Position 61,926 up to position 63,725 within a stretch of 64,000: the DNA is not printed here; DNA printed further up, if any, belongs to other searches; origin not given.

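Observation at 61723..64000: AT-rich two-gene cassette of unknown function distal to hsdR, within the tRNA-Leu-associated defence island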

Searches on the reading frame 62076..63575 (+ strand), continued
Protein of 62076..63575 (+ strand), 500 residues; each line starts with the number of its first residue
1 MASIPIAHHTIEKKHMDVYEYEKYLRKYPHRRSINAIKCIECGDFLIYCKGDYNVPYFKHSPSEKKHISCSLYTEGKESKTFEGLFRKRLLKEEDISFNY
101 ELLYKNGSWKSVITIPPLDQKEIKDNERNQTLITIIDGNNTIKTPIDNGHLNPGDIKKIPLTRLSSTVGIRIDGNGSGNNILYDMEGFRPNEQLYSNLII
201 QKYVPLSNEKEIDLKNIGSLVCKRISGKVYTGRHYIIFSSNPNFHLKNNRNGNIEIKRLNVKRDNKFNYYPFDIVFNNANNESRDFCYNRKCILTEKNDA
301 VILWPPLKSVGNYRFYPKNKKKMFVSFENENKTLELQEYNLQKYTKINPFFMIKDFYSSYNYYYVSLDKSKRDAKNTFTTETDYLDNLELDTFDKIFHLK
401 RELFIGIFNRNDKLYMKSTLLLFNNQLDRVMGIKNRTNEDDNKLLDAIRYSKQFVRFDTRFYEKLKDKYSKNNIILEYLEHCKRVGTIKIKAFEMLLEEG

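Call 56: find_encoding_contigs(protein=P0089, flank=10000, max_places=2)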
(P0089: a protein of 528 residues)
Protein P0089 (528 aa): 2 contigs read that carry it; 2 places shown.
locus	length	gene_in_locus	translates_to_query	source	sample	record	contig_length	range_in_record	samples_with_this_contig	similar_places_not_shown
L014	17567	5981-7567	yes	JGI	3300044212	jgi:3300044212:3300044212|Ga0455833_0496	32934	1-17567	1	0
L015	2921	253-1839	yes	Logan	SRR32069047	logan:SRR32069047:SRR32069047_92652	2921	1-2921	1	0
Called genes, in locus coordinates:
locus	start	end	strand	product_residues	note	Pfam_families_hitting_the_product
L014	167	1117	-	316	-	PF01381:HTH_3, PF12844:HTH_19, PF13560:HTH_31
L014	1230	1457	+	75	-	-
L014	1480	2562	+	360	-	PF14657:Arm-DNA-bind_4, PF14659:Phage_int_SAM_3, PF00589:Phage_integrase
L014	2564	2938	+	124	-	PF21983:NikA-like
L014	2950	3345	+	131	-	-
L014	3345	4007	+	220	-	-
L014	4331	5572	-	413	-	PF00872:Transposase_mut, PF10551:MULE (weak)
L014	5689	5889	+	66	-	-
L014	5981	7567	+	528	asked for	PF25164:CoiA_N, PF25165:DUF7828 (weak)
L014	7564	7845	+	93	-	-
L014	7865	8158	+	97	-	-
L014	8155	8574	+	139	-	-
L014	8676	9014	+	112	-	-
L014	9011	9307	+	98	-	-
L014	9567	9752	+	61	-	-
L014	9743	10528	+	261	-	-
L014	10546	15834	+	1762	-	PF00270:DEAD, PF27116:YjiV_N (weak), PF00271:Helicase_C (weak), PF09369:MZB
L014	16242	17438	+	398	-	PF00872:Transposase_mut, PF10551:MULE (weak)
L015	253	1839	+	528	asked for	PF25164:CoiA_N, PF25165:DUF7828 (weak)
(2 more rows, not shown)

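Call 57: find_encoding_contigs(protein=P0075, flank=10000, max_places=2)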
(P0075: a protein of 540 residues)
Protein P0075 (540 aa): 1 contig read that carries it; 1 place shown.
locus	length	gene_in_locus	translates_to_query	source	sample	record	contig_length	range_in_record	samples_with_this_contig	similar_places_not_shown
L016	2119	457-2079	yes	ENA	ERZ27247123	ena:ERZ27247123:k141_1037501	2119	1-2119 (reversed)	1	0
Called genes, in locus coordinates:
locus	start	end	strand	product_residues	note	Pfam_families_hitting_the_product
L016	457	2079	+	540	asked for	-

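Call 58: find_encoding_contigs(protein=P0054, flank=10000, max_places=2)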
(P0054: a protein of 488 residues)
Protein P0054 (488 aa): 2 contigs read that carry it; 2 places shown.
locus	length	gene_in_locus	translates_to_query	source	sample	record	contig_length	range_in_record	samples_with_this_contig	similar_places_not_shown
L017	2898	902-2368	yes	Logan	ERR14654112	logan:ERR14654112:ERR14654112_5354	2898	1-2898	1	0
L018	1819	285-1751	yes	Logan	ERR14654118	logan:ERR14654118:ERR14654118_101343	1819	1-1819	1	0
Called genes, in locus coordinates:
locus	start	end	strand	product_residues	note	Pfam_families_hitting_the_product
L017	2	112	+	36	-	?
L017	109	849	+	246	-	PF09553:RE_Eco47II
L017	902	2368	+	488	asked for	-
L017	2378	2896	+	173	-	?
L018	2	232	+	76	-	?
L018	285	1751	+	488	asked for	-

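Call 61: search_dna_similar(query=L012:3712-4701:+, collection=plasmids, mode=protein, max_rows=15, max_evalue=0.001)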
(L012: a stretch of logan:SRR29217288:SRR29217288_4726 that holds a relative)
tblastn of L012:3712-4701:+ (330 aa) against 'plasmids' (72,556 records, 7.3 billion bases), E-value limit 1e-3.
No match.

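Call 64: find_homologous_proteins(query=A3, max_evalue=0.001)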
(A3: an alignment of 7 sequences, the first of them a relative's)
Query A3 (7 sequences) (517 aa, profile of the alignment): 11 proteins with E <= 0.001 among 8000 candidates.
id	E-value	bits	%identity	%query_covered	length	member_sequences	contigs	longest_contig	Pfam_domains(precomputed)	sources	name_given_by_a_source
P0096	2.1e-230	784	42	99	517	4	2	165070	-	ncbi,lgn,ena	-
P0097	7.8e-205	700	94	100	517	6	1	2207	-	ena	-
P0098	1.6e-186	639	41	99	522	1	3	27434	-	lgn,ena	-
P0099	6.7e-171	588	37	99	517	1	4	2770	-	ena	-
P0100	7.2e-161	555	37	98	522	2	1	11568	-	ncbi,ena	-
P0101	1.1e-159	551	38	98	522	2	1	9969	-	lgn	-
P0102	8.0e-151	521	36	99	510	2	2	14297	-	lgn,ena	-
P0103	5.2e-112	393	32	94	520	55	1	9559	-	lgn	-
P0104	6.0e-108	380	33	99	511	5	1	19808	-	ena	-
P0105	6.7e-79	284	27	99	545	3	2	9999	-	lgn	-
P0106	4.7e-26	110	99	15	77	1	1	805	-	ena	-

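Call 68: search_protein_families(library=pfam, proteins=[window:62076-63575:+, P0089, P0074, P0054, P0082, P0096, L012:1926-3716:+], max_evalue=10)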
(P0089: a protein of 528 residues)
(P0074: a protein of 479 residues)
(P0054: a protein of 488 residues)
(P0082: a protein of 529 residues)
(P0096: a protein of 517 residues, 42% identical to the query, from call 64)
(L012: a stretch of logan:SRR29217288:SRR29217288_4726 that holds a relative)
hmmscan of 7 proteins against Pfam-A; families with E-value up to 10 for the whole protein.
window:62076-63575:+ (500 aa): 1 family
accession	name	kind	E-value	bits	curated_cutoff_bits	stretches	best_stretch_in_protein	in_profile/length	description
PF25169.1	DUF7830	-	0.028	14.7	27.5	1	10-75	9-70/72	Domain of unknown function (DUF7830)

P0089 (528 aa): 4 families
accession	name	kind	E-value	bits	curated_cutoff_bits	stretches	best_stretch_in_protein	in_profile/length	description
PF25164.1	CoiA_N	-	9.9e-11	41.4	26.3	1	21-56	7-43/50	Competence protein CoiA, N-terminal domain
PF25165.1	DUF7828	-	3.2e-06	27.2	25.7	1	26-75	23-73/87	Domain of unknown function (DUF7828)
PF25169.1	DUF7830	-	0.005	17.1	27.5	1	26-56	30-60/72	Domain of unknown function (DUF7830)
PF01396.24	Zn_ribbon_Top1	-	0.055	13.7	32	1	32-45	3-16/39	Topoisomerase DNA binding C4 zinc finger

P0074 (479 aa): 3 families
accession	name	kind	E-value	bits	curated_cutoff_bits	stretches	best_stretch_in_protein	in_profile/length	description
PF11672.13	DUF3268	-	0.022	15.5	28.4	1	29-78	4-53/121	zinc-finger-containing domain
PF25169.1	DUF7830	-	0.36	11.2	27.5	1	26-59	33-62/72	Domain of unknown function (DUF7830)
PF25164.1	CoiA_N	-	3.2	7.8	26.3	0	19-38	8-28/50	Competence protein CoiA, N-terminal domain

P0054 (488 aa): 1 family
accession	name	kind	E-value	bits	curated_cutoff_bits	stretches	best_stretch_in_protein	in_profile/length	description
PF25169.1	DUF7830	-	0.0018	18.6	27.5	1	20-64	19-65/72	Domain of unknown function (DUF7830)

P0082 (529 aa): 4 families
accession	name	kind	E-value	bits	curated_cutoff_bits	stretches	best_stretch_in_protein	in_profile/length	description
PF25164.1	CoiA_N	-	2.2e-08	33.9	26.3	1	24-54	14-44/50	Competence protein CoiA, N-terminal domain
PF25165.1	DUF7828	-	0.0026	17.8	25.7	1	25-76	25-77/87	Domain of unknown function (DUF7828)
PF25169.1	DUF7830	-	0.016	15.5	27.5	1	27-57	34-64/72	Domain of unknown function (DUF7830)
PF13248.11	Zn_ribbon_3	-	0.44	10.5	27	1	27-36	2-11/26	zinc-ribbon domain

P0096 (517 aa): 7 families
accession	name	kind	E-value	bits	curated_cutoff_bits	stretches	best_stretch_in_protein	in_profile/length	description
PF14885.12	GHL15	-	0.033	14.6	27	1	230-285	106-160/271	Hypothetical glycosyl hydrolase family 15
PF14098.11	SSPI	-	0.4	11.3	27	1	264-296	1-33/65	Small, acid-soluble spore protein I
PF18904.5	DUF5660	-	0.64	10.7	24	1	241-272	8-37/109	Domain of unknown function (DUF5660)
PF06005.17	ZapB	-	0.71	10.8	31.5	1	241-268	18-45/71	Cell division protein ZapB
PF13600.11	DUF4140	-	1.2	10.1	27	1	230-265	54-89/98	N-terminal domain of unknown function (DUF4140)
PF01025.24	GrpE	-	2.5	8.2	25.8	1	238-306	8-74/165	GrpE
PF14661.11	HAUS6_N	-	7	6.6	26.4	1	138-228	141-219/233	HAUS augmin-like complex subunit 6 N-terminus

L012:1926-3716:+ (597 aa): 29 families (the best 25 are shown)
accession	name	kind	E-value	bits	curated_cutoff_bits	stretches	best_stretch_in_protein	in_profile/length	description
PF24918.1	NET2A_C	-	3.7e-06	27.4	27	1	140-279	34-175/180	NET2A, C-terminal domain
PF19220.6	Rod_CreS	-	0.00013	21.5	100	1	139-277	75-210/359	Crescentin, rod domain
PF13851.11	GAS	-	0.016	15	32.3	2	122-209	67-155/200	Growth-arrest specific micro-tubule binding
PF04849.18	HAP1_N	-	0.019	14.6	33.9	1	72-297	104-298/307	HAP1 N-terminal conserved region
PF14282.11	FlxA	-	0.024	15.2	26.3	1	149-225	12-85/101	FlxA-like protein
PF04728.18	LPP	-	0.036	14.8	29.1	1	155-185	8-38/53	Lipoprotein leucine-zipper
PF05335.18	DUF745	-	0.061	13.5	33.3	1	83-184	64-169/183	Protein of unknown function (DUF745)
PF00261.25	Tropomyosin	-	0.062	13.2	38.6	1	82-237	70-222/242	Tropomyosin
PF25481.1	Nucleoprot-TPR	-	0.076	13.5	27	1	131-169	38-76/80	Nucleoprotein TPR-like domain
PF19353.4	DUF5930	-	0.12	11.8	27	1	130-259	102-235/320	Family of unknown function (DUF5930)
PF04977.20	DivIC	-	0.21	11.9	28.9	1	142-185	19-62/80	Septum formation initiator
PF10186.14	ATG14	-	0.61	9.6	33.2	1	141-317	27-186/347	Vacuolar sorting 38 and autophagy-related subunit 14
PF06818.20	Fez1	-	0.64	10.9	34.4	1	145-282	43-194/199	Fez1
PF04508.17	Pox_A_type_inc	-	0.91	9.9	21.4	0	224-239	1-16/23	Viral A-type inclusion protein repeat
PF08614.16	ATG16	-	0.92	10.1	33.7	1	157-300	4-143/200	Autophagy protein 16 (ATG16)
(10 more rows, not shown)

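Call 72: search_solved_structures(query=A1, max_evalue=1)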
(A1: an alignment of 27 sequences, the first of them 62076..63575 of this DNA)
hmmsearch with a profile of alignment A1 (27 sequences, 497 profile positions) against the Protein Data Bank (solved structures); distinct sequences matched with E-value up to 1: 0.

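Call 73: search_solved_structures(query=A4, max_evalue=1)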
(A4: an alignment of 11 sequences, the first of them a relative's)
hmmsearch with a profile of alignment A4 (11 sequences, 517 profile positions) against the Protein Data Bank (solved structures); distinct sequences matched with E-value up to 1: 116 (the best 60 are shown).
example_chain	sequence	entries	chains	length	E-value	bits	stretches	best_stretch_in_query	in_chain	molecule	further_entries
6b3o_A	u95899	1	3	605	0.0001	24.7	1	146-259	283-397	Spike glycoprotein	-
8qae_A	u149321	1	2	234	0.00026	23.4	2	152-260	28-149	sc-apCC-6-SLLA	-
8p4y_A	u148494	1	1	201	0.00048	22.5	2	148-264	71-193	Protein origami triangle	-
7zr2_A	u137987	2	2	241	0.0014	21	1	139-266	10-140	Spike protein S2',Chimeric protein mimic of SARS-CoV-2 Spike HR1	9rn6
8qox_B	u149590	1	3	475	0.0021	20.4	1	154-259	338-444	Conserved membrane protein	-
2yo3_A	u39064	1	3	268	0.0062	18.9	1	156-294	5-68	GENERAL CONTROL PROTEIN GCN4, PUTATIVE INNER MEMBRANE PROTEIN, GENERAL CONTROL PROTEIN GCN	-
9y5f_B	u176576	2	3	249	0.0075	18.6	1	115-248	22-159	sc-t-SNARE-5.s.8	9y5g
8zy1_A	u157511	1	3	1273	0.0079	18.5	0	210-315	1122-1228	Spike glycoprotein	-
3s84_A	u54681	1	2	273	0.011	18.1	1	86-239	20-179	Apolipoprotein A-IV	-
5g6u_A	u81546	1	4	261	0.021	17.1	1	154-251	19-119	LANGERIN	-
8a3k_UNK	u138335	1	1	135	0.022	17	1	150-259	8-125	sc-apCC-4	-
4kps_B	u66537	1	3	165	0.023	17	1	141-234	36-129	Hemagglutinin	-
1wyy_A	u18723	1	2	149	0.023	17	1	148-267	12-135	E2 Glycoprotein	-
9r1o_A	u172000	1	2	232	0.03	16.6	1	140-297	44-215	sc-apCC-6-DPH-NR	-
8zy6_C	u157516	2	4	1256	0.031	16.6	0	148-225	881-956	Spike glycoprotein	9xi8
9n7q_a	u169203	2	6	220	0.21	13.8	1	144-260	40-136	H1 HA2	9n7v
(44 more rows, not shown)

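Call 74: search_solved_structures(query=L001:14105-19237:+, max_evalue=0.001)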
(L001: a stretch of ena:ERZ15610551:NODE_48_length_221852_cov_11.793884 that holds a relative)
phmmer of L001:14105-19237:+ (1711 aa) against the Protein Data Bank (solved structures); distinct sequences matched with E-value up to 0.001: 6.
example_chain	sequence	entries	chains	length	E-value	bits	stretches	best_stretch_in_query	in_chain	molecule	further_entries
9tu7_Y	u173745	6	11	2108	4.5e-66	226.4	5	1072-1187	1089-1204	DEAD/DEAH box helicase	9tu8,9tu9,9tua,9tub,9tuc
9wae_A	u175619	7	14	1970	2e-57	197.7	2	92-379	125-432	Helicase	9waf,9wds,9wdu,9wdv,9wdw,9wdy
6znp_A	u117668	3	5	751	7.6e-14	53.2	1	90-174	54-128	Uncharacterized ATP-dependent helicase YprA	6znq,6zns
1hv8_A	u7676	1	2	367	4.3e-06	27.5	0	1080-1159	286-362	PUTATIVE ATP-DEPENDENT RNA HELICASE MJ0669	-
5v9x_A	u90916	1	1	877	0.00063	20.3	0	89-169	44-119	ATP-dependent DNA helicase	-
5dtu_A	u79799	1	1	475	0.00078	20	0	1071-1135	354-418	Prp28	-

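Call 75: find_related_loci(query=A1, collection=metagenome_contigs, flank=10000)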
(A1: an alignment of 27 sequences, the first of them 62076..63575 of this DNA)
Query A1 (500 aa) in metagenome_contigs; peptide patterns used: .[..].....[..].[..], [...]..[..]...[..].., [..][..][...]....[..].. (x = any residue, [..] = any of these).
160 stretches matched a pattern; 13 encode a relative of the query (tblastn E <= 1e-3); 11 distinct loci.
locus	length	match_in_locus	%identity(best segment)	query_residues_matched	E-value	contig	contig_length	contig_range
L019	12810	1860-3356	48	1-499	3e-152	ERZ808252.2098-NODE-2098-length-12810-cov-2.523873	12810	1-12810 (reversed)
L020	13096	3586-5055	48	1-489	2e-149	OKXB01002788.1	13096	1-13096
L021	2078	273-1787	42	1-498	1e-129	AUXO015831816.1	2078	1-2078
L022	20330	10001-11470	41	1-498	5e-108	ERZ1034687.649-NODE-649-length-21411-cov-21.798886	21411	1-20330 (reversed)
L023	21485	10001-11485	39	1-499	7e-106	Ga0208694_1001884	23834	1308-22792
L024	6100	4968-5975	45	1-336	2e-96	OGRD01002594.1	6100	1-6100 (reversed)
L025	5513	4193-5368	42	1-397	1e-96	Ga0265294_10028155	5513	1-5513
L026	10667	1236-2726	38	1-499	3e-91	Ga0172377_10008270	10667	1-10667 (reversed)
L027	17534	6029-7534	34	1-494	7e-86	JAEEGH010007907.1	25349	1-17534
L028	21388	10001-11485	42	1-498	9e-127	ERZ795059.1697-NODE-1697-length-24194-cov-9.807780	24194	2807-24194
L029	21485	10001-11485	39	1-499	2e-106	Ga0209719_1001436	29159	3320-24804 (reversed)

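Call 76: find_related_loci(query=A1, collection=viral_contigs, flank=10000)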
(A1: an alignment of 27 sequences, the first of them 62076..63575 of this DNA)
Query A1 (500 aa) in viral_contigs; peptide patterns used: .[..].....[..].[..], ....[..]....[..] (x = any residue, [..] = any of these).
29 stretches matched a pattern, but none encodes a relative of the query by tblastn (E <= 1e-3).

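Call 77: predict_structure(alignment_id=A4)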
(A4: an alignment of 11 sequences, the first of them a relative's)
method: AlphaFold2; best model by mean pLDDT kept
length: 517 residues; sequences in the alignment: 11
mean_pLDDT: 85.4   pTM: 0.51
mean pLDDT of the five models: 85.4, 82.4, 79.5, 76.1, 73.4
residues with pLDDT >= 90: 203; 70-90: 269; 50-70: 43; < 50: 2
segments of 3 or more residues with pLDDT < 50: none
pLDDT, mean of each block of 10 residues (from residue 1): 84 90 89 86 88 91 89 89 91 88 89 89 90 84 70 79 81 87 89 88 73 72 78 64 72 73 63 93 90 92 94 93 90 96 90 84 92 86 81 92 79 86 90 92 78 90 81 91 92 92 93 79
secondary structure, 60 per line:
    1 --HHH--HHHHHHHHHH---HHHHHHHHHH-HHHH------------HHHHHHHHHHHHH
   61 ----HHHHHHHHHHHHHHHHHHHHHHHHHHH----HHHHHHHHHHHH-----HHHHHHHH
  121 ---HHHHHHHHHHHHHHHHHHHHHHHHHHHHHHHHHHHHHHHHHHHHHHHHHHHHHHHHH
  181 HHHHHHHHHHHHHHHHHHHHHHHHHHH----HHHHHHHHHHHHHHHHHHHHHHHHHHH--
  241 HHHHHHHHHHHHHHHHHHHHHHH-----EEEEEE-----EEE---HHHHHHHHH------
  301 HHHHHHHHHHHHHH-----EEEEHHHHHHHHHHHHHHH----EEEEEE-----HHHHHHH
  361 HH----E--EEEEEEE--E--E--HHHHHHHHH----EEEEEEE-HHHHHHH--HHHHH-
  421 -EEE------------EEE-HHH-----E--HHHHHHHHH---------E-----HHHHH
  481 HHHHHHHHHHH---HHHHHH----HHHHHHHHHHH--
elements in order: H8-17 H21-30 H32-35 H48-60 H65-91 H96-107 H113-120 H124-207 H212-238 H241-263 E269-274 E280-282 H286-294 H301-314 E320-323 H324-338 E343-348 H354-362 E370-376 H385-393 E398-404 H406-412 H415-419 E422-424 E437-439 H452-460 H476-491 H495-500 H505-515
